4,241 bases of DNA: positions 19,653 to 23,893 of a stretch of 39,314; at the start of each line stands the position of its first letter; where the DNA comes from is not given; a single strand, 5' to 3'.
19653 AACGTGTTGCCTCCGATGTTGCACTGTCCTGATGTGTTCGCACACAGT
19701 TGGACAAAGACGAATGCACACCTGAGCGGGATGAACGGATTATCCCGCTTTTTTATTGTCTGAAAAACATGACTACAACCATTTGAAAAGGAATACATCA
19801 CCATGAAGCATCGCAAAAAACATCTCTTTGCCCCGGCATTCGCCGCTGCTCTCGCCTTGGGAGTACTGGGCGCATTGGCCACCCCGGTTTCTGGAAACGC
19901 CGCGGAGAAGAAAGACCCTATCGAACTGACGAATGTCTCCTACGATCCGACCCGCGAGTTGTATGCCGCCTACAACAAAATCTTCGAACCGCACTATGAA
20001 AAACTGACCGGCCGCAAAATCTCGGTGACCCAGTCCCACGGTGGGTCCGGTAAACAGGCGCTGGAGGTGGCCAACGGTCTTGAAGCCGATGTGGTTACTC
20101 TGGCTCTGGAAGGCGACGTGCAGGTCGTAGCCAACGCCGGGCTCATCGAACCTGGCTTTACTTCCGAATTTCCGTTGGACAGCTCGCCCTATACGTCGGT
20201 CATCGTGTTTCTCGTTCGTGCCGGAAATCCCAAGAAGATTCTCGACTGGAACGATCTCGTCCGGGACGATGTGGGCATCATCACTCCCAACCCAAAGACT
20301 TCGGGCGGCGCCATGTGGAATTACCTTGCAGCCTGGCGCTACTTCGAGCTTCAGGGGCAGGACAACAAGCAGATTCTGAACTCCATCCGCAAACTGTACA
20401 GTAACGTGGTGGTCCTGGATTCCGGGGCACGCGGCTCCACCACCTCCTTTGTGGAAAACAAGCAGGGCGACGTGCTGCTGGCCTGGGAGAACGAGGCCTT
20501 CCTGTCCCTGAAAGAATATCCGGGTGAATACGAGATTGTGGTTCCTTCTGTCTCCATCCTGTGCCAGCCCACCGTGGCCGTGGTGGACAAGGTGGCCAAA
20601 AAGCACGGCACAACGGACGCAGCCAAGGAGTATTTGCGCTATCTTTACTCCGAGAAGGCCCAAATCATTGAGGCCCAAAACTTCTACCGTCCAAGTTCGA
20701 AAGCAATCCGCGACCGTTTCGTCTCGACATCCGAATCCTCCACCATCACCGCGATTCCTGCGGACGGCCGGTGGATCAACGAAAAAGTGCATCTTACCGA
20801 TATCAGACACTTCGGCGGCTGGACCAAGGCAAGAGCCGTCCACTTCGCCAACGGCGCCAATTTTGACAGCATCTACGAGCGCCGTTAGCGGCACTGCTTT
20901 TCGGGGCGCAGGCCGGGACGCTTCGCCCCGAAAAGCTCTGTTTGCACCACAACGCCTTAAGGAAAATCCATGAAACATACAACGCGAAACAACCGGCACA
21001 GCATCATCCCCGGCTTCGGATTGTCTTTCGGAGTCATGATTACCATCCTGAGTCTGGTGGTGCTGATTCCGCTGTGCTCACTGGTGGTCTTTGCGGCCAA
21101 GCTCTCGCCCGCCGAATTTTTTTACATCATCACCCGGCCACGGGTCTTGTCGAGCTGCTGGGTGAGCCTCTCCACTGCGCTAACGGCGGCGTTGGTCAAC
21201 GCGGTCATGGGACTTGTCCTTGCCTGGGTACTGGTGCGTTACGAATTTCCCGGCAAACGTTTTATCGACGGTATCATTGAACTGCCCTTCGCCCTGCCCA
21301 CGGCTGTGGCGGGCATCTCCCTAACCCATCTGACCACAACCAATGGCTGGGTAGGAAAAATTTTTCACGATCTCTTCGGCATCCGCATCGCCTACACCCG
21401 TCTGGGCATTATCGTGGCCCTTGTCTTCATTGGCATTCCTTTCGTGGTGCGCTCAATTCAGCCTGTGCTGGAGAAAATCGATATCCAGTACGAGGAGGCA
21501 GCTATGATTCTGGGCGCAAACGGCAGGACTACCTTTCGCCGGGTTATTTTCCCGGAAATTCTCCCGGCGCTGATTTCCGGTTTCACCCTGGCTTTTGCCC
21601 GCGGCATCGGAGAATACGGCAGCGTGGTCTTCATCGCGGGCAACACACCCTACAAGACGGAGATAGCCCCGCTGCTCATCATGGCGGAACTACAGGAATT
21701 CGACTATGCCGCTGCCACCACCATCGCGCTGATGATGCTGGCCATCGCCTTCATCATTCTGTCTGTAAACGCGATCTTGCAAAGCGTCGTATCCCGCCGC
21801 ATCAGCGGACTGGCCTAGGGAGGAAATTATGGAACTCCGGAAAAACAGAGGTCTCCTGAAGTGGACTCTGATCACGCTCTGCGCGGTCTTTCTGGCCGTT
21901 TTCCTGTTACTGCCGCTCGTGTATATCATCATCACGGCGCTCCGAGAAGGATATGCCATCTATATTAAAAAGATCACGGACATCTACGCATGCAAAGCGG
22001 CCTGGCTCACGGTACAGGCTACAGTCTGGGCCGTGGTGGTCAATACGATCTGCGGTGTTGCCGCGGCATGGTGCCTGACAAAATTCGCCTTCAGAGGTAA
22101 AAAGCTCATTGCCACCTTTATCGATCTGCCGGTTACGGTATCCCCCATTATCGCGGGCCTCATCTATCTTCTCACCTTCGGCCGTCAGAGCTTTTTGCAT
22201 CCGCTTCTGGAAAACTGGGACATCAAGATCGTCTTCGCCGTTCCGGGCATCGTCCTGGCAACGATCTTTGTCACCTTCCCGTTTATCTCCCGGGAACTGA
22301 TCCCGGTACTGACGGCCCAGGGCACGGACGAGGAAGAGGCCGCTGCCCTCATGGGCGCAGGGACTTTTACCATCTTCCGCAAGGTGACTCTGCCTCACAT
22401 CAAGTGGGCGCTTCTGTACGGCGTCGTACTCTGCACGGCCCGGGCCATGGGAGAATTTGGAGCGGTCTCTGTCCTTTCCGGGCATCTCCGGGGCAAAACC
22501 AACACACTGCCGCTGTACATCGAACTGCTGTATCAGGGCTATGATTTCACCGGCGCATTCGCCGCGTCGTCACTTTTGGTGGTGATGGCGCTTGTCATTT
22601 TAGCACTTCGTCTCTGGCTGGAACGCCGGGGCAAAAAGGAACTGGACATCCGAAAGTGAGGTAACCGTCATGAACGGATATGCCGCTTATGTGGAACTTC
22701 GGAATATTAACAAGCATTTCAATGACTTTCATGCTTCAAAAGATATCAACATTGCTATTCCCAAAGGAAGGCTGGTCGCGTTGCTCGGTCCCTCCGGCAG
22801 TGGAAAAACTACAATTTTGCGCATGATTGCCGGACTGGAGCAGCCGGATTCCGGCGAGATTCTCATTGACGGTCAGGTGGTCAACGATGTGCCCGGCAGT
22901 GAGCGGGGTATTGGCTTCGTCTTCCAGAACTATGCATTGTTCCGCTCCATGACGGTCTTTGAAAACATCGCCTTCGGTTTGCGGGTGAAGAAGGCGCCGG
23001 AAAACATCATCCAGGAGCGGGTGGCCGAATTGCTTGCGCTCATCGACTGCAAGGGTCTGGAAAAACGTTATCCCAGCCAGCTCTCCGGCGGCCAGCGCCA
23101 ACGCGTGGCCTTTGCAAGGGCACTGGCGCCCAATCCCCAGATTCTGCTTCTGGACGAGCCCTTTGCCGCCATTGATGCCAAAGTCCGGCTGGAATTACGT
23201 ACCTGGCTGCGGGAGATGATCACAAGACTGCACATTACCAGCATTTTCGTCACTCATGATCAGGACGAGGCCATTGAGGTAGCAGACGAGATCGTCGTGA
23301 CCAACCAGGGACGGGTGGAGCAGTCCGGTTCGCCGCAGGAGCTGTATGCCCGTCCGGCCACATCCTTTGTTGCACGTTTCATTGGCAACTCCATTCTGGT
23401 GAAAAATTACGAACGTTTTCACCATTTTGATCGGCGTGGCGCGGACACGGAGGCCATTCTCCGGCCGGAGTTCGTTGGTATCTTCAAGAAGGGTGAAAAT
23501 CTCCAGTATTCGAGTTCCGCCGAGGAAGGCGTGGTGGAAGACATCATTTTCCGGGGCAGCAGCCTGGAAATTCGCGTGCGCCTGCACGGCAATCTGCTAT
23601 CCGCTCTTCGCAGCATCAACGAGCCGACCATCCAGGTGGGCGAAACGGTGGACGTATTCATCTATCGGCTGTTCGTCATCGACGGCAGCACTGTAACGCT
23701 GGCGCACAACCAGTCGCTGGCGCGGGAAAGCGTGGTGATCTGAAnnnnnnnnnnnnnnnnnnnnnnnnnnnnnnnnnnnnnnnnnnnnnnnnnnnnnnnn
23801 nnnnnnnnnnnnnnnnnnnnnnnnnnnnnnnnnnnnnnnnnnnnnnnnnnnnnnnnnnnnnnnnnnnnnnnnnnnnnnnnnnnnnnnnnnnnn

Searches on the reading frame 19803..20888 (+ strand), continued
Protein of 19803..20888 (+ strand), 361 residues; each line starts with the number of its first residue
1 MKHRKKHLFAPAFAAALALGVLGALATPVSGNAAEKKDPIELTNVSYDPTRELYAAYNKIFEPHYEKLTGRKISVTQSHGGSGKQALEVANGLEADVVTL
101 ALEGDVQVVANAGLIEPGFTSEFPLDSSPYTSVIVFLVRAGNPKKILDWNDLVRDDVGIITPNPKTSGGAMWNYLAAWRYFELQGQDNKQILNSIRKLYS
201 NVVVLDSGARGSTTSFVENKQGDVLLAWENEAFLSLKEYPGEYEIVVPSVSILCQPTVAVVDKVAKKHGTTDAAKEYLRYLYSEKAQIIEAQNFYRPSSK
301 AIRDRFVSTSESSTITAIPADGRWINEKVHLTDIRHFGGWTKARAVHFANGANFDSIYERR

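Call 59: search_protein_families(library=pfam, proteins=[L034:1622-2536:+, L062:1656-2570:+, L035:1081-2115:+, L001:1901-2563:+, L002:1414-2682:+, L023:618-1967:+, L027:1810-2364:+, L041:1864-2355:+, L041:1163-1888:+, L057:37-555:+], max_evalue=0.00001)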
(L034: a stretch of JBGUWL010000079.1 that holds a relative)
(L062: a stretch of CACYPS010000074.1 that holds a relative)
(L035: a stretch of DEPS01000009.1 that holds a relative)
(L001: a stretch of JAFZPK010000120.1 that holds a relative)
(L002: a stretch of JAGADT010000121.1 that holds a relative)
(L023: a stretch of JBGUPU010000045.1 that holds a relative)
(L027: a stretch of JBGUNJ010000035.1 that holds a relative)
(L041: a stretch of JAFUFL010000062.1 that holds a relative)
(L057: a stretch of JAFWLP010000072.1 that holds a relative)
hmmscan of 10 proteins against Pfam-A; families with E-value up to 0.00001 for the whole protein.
L034:1622-2536:+ (304 aa): 2 families
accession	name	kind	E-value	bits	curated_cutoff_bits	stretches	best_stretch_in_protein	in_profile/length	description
PF00126.33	HTH_1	-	1.2e-17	64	26.6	1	7-65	2-60/60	Bacterial regulatory helix-turn-helix protein, lysR family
PF03466.25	LysR_substrate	-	5e-10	39.6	28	1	123-299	37-205/209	LysR substrate binding domain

L062:1656-2570:+ (304 aa): 2 families
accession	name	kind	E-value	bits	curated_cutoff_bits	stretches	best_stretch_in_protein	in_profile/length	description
PF00126.33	HTH_1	-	1.2e-17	64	26.6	1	7-65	2-60/60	Bacterial regulatory helix-turn-helix protein, lysR family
PF03466.25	LysR_substrate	-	4.6e-10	39.7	28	1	123-299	37-205/209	LysR substrate binding domain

L035:1081-2115:+ (344 aa): 3 families
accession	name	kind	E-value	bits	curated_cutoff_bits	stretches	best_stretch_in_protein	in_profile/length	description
PF13350.11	Y_phosphatase3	-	1.3e-17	65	22.2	1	217-339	113-238/240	Tyrosine phosphatase family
PF03162.18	Y_phosphatase2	-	5.3e-07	29.8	27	1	147-270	12-128/165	Tyrosine phosphatase family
PF22784.1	PTP-SAK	-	8e-06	26.4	27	0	163-264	20-118/153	Swiss Army Knife protein, DSP-PTPase phosphatase domain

L001:1901-2563:+ (220 aa): 1 family
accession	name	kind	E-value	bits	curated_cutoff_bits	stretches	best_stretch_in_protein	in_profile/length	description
PF08901.16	DUF1847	-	3.4e-57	192.9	25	1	30-189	1-157/157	Protein of unknown function (DUF1847)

L002:1414-2682:+ (422 aa): 0 families

L023:618-1967:+ (449 aa): 1 family
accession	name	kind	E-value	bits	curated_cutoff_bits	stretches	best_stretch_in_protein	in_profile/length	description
PF01554.23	MatE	-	1.1e-44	152.4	24.9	2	26-185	1-159/161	MatE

L027:1810-2364:+ (184 aa): 0 families

L041:1864-2355:+ (163 aa): 2 families
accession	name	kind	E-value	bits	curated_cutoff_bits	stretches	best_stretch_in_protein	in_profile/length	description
PF00578.27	AhpC-TSA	-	1.1e-41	142.1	26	1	18-145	1-123/124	AhpC/TSA family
PF08534.16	Redoxin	-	3.3e-26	92.3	26.6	1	19-159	3-147/148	Redoxin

L041:1163-1888:+ (241 aa): 3 families
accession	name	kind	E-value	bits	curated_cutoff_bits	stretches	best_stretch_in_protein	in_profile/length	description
PF13561.12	adh_short_C2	-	3.1e-46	158.3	27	1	18-224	3-236/236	Enoyl-(Acyl carrier protein) reductase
PF00106.31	adh_short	-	3.4e-33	115.2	26.6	1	10-177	1-188/195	short chain dehydrogenase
PF08659.16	KR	-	7.4e-06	26.4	22.6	0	48-154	59-164/180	KR domain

L057:37-555:+ (172 aa): 1 family
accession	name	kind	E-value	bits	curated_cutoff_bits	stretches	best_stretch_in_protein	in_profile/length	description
PF03466.25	LysR_substrate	-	1.7e-09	37.9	28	1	23-166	59-204/209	LysR substrate binding domain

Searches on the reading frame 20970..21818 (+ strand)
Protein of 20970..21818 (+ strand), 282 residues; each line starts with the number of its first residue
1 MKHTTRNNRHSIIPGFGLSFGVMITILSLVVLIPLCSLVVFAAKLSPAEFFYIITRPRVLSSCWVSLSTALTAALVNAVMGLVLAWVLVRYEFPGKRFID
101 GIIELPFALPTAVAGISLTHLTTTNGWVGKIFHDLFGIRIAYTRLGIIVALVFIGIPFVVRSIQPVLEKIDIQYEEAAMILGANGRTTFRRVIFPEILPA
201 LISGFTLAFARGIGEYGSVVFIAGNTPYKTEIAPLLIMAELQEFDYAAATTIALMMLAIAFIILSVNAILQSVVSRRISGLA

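Call 7: search_protein_families(library=ncbifam, proteins=[window:20970-21818:+])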
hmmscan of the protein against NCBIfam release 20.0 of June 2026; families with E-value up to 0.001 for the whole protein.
window:20970-21818:+ (282 aa): 34 families (the best 25 are shown)
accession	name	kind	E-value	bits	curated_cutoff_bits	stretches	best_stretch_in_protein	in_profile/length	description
TIGR02139.1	permease_CysT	equivalog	1.2e-108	362.7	246.1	1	13-276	2-264/265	sulfate ABC transporter permease subunit CysT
NF008208.0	PRK10971.1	equivalog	1.8e-88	296.6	415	1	9-280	6-276/277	sulfate/thiosulfate ABC transporter permease CysT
TIGR00969.1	3a0106s02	subfamily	7.1e-86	288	240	1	6-272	6-271/272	sulfate ABC transporter permease subunit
TIGR01581.1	Mo_ABC_porter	hypoth_equivalog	2.4e-50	171.1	210.3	1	43-264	3-223/225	ABC transporter permease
TIGR02141.1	modB_ABC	equivalog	3.6e-48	164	182.6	1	64-270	1-205/208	molybdate ABC transporter permease subunit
TIGR02140.1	permease_CysW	equivalog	8.2e-48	163.2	329.1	1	22-271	8-256/261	sulfate ABC transporter permease subunit CysW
NF006939.0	PRK09421.1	equivalog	2.2e-41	141.7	262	1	60-277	9-227/230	molybdate ABC transporter permease subunit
NF008620.0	PRK11602.1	equivalog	3.4e-41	141.4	442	1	19-276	24-278/291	sulfate/thiosulfate ABC transporter permease CysW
NF040839.1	tungstate_WtpB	equivalog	1.5e-40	139.4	340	1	22-270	8-247/251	tungstate ABC transporter permease WtpB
NF011624.0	PRK15050.1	equivalog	8.7e-30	103.8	247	1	23-266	31-281/297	2-aminoethylphosphonate ABC transporter permease subunit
TIGR03226.1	PhnU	equivalog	1.3e-23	83.9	283.45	1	25-266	51-299/311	2-aminoethylphosphonate ABC transporter permease subunit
TIGR03262.1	PhnU2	equivalog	1.7e-19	69.9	593.25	1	21-271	8-257/546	putative 2-aminoethylphosphonate ABC transporter permease subunit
NF007047.0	PRK09500.1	equivalog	6.3e-19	68.6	326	1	56-267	53-248/257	spermidine/putrescine ABC transporter permease PotC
NF038017.1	ABC_perm1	subfamily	2.5e-18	66.7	100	1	66-257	1-184/184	ABC transporter permease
NF007044.0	PRK09497.1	equivalog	6.1e-16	58.7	348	1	54-262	56-270/285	spermidine/putrescine ABC transporter permease PotB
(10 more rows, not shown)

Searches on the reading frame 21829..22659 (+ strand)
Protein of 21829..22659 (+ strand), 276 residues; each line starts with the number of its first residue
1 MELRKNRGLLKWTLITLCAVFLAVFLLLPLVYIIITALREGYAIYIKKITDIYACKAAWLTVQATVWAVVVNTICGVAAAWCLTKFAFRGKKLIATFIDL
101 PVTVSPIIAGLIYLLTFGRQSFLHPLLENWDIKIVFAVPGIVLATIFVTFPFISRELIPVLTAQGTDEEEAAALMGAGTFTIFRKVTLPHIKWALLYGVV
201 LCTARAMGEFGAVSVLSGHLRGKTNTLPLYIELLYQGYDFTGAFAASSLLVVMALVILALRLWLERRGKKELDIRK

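Call 7: search_protein_families(library=ncbifam, proteins=[window:21829-22659:+])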
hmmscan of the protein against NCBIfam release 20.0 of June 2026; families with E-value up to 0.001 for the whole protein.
window:21829-22659:+ (276 aa): 29 families (the best 25 are shown)
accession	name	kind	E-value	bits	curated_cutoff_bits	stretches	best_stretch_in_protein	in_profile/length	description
TIGR02140.1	permease_CysW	equivalog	8.4e-101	336.8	329.1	1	11-269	2-260/261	sulfate ABC transporter permease subunit CysW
NF008620.0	PRK11602.1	equivalog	9.2e-89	297.5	442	1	10-269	18-277/291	sulfate/thiosulfate ABC transporter permease CysW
TIGR00969.1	3a0106s02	subfamily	8.6e-85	284.5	240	1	11-267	17-272/272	sulfate ABC transporter permease subunit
TIGR02139.1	permease_CysT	equivalog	8.8e-53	179.6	246.1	1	16-260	10-254/265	sulfate ABC transporter permease subunit CysT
TIGR02141.1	modB_ABC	equivalog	2.1e-46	158.2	182.6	1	59-267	1-208/208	molybdate ABC transporter permease subunit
TIGR01581.1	Mo_ABC_porter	hypoth_equivalog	2.4e-46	158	210.3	1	41-258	6-223/225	ABC transporter permease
NF008208.0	PRK10971.1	equivalog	5.6e-43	147.4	415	1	18-265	20-267/277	sulfate/thiosulfate ABC transporter permease CysT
NF006939.0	PRK09421.1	equivalog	7.8e-36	123.6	262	1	55-271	9-227/230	molybdate ABC transporter permease subunit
NF040839.1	tungstate_WtpB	equivalog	4.4e-30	105.1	340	1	14-264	5-247/251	tungstate ABC transporter permease WtpB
TIGR03262.1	PhnU2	equivalog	6.7e-23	81.1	593.25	1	10-275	2-267/546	putative 2-aminoethylphosphonate ABC transporter permease subunit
NF011624.0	PRK15050.1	equivalog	1.4e-21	76.9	247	1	5-267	18-288/297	2-aminoethylphosphonate ABC transporter permease subunit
TIGR03226.1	PhnU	equivalog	6.9e-19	68.4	283.45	1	12-267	43-306/311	2-aminoethylphosphonate ABC transporter permease subunit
NF038017.1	ABC_perm1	subfamily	7.1e-13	48.9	100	1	62-247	2-180/184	ABC transporter permease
NF006951.0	PRK09433.1-2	equivalog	1.6e-11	43.5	788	1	20-262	16-264/535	thiamine/thiamine pyrophosphate ABC transporter permease ThiP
NF006954.0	PRK09433.1-5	equivalog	2.4e-11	43.1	821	1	40-258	29-246/530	thiamine/thiamine pyrophosphate ABC transporter permease ThiP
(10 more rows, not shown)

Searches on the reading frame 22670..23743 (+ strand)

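Call 7: search_protein_families(library=ncbifam, proteins=[window:22670-23743:+])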
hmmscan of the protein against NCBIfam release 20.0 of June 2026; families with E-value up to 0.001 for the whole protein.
window:22670-23743:+ (357 aa): 190 families (the best 25 are shown)
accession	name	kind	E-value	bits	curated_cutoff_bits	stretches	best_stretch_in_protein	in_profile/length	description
TIGR00968.1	3a0106s01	subfamily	5.1e-105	350.2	342.75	1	9-240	2-233/237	sulfate ABC transporter ATP-binding protein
TIGR03265.1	PhnT2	equivalog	9.8e-102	340.8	457.7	1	6-307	3-314/353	putative 2-aminoethylphosphonate ABC transporter ATP-binding protein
NF008105.0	PRK10851.1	equivalog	1.5e-94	316.7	502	1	8-240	3-239/362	sulfate/thiosulfate ABC transporter ATP-binding protein CysA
NF006987.0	PRK09452.1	equivalog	3.5e-93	312.3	482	1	7-242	17-252/378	spermidine/putrescine ABC transporter ATP-binding protein PotA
NF043075.1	MMSYN1_0197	equivalog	4.6e-90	302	550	1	8-307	3-310/341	spermidine/putrescine ABC transporter ATP-binding protein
TIGR01187.1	potA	subfamily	4.7e-90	301.9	355.6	1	38-319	1-303/325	polyamine ABC transporter ATP-binding protein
NF008513.0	PRK11432.1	equivalog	5.3e-87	292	496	1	6-308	5-316/351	ferric ABC transporter ATP-binding protein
NF008653.0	PRK11650.1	subfamily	1.1e-86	291.1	432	1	6-240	2-237/357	sn-glycerol-3-phosphate ABC transporter ATP-binding protein UgpC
NF040933.2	ABC_arch_GlcV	equivalog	2.1e-81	273.6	450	1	8-246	3-250/357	glucose ABC transporter ATP-binding protein GlcV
NF008233.0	PRK11000.1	equivalog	9.5e-77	258.3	568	1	6-240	2-236/369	maltose/maltodextrin ABC transporter ATP-binding protein MalK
NF040840.2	tungstate_WtpC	equivalog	1.2e-76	258.3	440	1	8-246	2-239/347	tungstate ABC transporter ATP-binding protein WtpC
NF008621.0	PRK11607.1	equivalog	4.2e-76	256.2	613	1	7-243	19-255/377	putrescine ABC transporter ATP-binding subunit PotG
TIGR03258.1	PhnT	equivalog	1.2e-73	248.2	499.15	1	21-244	22-246/359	2-aminoethylphosphonate ABC transport system ATP-binding subunit PhnT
TIGR01186.1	proV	subfamily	4.1e-66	223.5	326.6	1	22-256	8-247/363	betaine/proline/choline family ABC transporter ATP-binding protein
NF040729.1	ABC_ATP_SaoA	equivalog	2.6e-59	200.6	360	1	8-214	2-211/248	ABC transporter ATP-binding protein SaoA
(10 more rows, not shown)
